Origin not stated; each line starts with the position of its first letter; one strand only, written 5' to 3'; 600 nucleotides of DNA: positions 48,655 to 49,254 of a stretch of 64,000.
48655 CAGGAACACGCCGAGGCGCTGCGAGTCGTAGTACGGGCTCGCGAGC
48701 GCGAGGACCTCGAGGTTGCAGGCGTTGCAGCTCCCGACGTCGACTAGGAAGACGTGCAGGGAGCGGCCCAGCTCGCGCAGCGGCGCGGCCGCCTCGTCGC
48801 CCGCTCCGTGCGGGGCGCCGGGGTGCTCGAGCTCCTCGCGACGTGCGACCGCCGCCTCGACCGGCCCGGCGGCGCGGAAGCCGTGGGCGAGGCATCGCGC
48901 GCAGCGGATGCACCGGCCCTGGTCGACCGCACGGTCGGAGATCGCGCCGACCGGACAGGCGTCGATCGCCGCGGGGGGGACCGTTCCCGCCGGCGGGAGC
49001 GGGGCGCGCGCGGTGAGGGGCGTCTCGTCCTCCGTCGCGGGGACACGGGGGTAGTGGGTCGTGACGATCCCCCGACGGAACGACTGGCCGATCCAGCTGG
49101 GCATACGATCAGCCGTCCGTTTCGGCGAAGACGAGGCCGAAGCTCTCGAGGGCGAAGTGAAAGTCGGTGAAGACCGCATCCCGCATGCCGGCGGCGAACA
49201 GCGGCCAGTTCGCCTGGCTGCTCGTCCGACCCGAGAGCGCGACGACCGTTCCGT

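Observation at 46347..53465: Six-gene complex-I / group-4-hydrogenase-like operon whose catalytic subunit has lost every NiFe ligand (Ehr-type complex)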

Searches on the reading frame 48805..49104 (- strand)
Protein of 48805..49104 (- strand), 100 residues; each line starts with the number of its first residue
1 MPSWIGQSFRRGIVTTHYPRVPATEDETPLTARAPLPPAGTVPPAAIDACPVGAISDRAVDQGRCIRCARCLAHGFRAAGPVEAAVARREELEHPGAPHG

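Call 36: search_solved_structures(query=A3, max_evalue=10, show_alignments=3)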
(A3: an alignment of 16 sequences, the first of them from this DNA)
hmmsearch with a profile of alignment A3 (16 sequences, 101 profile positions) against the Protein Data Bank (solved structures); distinct sequences matched with E-value up to 10: 45.
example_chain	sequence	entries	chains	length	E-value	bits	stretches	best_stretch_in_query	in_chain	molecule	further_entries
7z0s_F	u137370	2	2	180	4.8e-05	26.7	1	1-92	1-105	Formate hydrogenlyase subunit 6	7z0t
8a6t_B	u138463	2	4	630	8.3e-05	26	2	49-75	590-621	Electron bifurcating hydrogenase subunit HydB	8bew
3mm5_A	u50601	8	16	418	0.012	19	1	44-75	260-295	Sulfite reductase, dissimilatory-type subunit alpha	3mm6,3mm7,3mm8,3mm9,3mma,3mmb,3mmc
7qv7_A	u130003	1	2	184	0.2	15.1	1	45-75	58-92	Hydrogen dependent carbon dioxide reductase subunit HycB3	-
3mm5_B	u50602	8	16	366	0.27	14.7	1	40-74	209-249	Sulfite reductase, dissimilatory-type subunit beta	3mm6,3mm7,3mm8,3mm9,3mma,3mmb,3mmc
6hum_I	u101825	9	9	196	0.35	14.3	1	56-96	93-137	NAD(P)H-quinone oxidoreductase subunit I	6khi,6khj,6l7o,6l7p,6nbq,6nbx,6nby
6gcs_A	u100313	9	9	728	0.52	13.8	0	64-90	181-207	75-KDA PROTEIN (NUAM) | Subunit NUAM of NADH:Ubiquinone Oxidoreductase (Complex I) | NADH-ubiquinone oxidoreductase 78 kDa subunit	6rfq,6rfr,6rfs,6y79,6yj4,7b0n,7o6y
8b9z_G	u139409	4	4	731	0.56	13.7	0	64-91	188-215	NADH-ubiquinone oxidoreductase 75 kDa subunit, mitochondrial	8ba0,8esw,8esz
7ak5_G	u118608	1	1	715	0.63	13.5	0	64-91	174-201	NADH-ubiquinone oxidoreductase 75 kDa subunit, mitochondrial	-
8uca_S1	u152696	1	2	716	0.63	13.5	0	64-91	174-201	NADH-ubiquinone oxidoreductase 75 kDa subunit, mitochondrial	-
3or2_A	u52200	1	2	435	0.63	13.5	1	42-74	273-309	Sulfite redcutase subunit alpha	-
6g2j_G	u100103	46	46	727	0.63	13.5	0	64-91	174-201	NADH-ubiquinone oxidoreductase 75 kDa subunit, mitochondrial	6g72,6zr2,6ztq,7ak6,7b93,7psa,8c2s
3or1_A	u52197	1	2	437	0.63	13.5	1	42-74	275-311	Sulfite reductase alpha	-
1dax_A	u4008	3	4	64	0.64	13.5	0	60-74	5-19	FERREDOXIN I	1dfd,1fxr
2z8q_A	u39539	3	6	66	0.68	13.4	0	59-74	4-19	Ferredoxin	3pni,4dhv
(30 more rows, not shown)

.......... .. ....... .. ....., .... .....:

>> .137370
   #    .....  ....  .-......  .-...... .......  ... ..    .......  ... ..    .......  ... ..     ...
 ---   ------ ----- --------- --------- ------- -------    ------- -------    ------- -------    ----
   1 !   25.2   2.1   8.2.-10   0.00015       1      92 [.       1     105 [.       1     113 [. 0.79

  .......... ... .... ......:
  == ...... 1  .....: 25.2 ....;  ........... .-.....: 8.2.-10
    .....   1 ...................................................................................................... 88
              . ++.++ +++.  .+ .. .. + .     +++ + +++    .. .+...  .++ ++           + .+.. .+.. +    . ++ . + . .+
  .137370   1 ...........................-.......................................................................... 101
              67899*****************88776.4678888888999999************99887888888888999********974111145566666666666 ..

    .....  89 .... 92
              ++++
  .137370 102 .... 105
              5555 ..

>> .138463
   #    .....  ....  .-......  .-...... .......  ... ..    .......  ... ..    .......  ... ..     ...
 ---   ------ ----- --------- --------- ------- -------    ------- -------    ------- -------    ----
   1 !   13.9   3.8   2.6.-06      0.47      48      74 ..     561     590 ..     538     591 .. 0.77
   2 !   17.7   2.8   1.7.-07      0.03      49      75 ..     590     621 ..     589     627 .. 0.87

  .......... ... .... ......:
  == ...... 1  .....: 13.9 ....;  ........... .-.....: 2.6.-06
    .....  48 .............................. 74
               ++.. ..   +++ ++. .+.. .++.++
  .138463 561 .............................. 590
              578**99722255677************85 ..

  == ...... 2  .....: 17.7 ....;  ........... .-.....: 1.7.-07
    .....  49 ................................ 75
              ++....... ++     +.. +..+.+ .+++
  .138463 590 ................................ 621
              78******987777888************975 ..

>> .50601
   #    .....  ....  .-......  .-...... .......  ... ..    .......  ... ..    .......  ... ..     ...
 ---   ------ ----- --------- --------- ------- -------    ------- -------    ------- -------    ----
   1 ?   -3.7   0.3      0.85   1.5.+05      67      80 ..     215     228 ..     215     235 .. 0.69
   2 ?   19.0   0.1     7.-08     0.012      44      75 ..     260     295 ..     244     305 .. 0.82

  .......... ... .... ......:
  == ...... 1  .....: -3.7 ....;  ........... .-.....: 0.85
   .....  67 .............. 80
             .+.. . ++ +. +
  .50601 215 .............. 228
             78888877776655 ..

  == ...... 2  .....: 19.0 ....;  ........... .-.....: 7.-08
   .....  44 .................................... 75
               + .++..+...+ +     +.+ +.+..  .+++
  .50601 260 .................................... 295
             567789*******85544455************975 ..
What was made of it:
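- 48367..49104 (-): EhrS: fusion of a half HycF/NuoI ferredoxin (residues 1-100; C50-P, C65xxC68xxC71) with a HycG/NuoB-like small subunit (C126xxC129, C193, GC223PP). The N-terminal profile hits HycF 7z0s_F at E=4.8e-5 from residue 1 (call 36).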

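Call 37: search_protein_families(library=pfam, alignment_id=A3, max_evalue=10)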
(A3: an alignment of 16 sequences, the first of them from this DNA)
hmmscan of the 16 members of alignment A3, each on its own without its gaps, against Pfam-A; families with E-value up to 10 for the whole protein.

A. member 1, seq(100 aa): 8 families
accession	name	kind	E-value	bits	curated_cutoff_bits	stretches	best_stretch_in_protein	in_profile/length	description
PF22117.2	Fer4_Nqo3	-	0.00037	21.1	27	2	61-91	7-37/67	NADH-quinone oxidoreductase subunit 3, ferredoxin-like domain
PF00037.32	Fer4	-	0.0004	20.5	21.1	2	60-71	3-14/24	4Fe-4S binding domain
PF25160.1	LdpA_Fe-S-bd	-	0.0016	18.7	27.6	1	48-73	11-36/49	LdpA Fe-S cluster-binding domain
PF12837.12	Fer4_6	-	0.0088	16.4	25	1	60-72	4-16/24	4Fe-4S binding domain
PF13370.11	Fer4_13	-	0.021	15.9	24.5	2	60-72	1-13/58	4Fe-4S single cluster domain of Ferredoxin I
PF13459.11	Fer4_15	-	0.062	14.5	22.4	1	60-73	3-16/66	4Fe-4S single cluster domain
PF12797.12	Fer4_2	-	0.063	13.7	24.5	1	59-72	4-17/22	4Fe-4S binding domain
PF12798.12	Fer4_3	-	4.6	8.8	27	0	47-54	8-15/15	4Fe-4S binding domain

B. families by the number of members that match (of 16 scanned): 14 families
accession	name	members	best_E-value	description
PF00037.32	Fer4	16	9.5e-05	4Fe-4S binding domain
PF12837.12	Fer4_6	16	0.0024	4Fe-4S binding domain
PF22117.2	Fer4_Nqo3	15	4.1e-07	NADH-quinone oxidoreductase subunit 3, ferredoxin-like domain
PF25160.1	LdpA_Fe-S-bd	14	0.0001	LdpA Fe-S cluster-binding domain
PF13370.11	Fer4_13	14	0.0025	4Fe-4S single cluster domain of Ferredoxin I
PF12797.12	Fer4_2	14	0.015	4Fe-4S binding domain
PF13459.11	Fer4_15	12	0.0021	4Fe-4S single cluster domain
PF12798.12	Fer4_3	6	0.55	4Fe-4S binding domain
PF13237.11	Fer4_10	2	0.019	4Fe-4S dicluster domain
PF14697.11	Fer4_21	2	0.041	4Fe-4S dicluster domain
PF12800.12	Fer4_4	2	0.2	4Fe-4S binding domain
PF03276.19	Gag_spuma_N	1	0.043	Spumavirus gag protein, N-terminal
PF18320.6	Csc2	1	0.048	Csc2 Crispr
PF01623.22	Carla_C4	1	0.12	Carlavirus putative nucleic acid binding protein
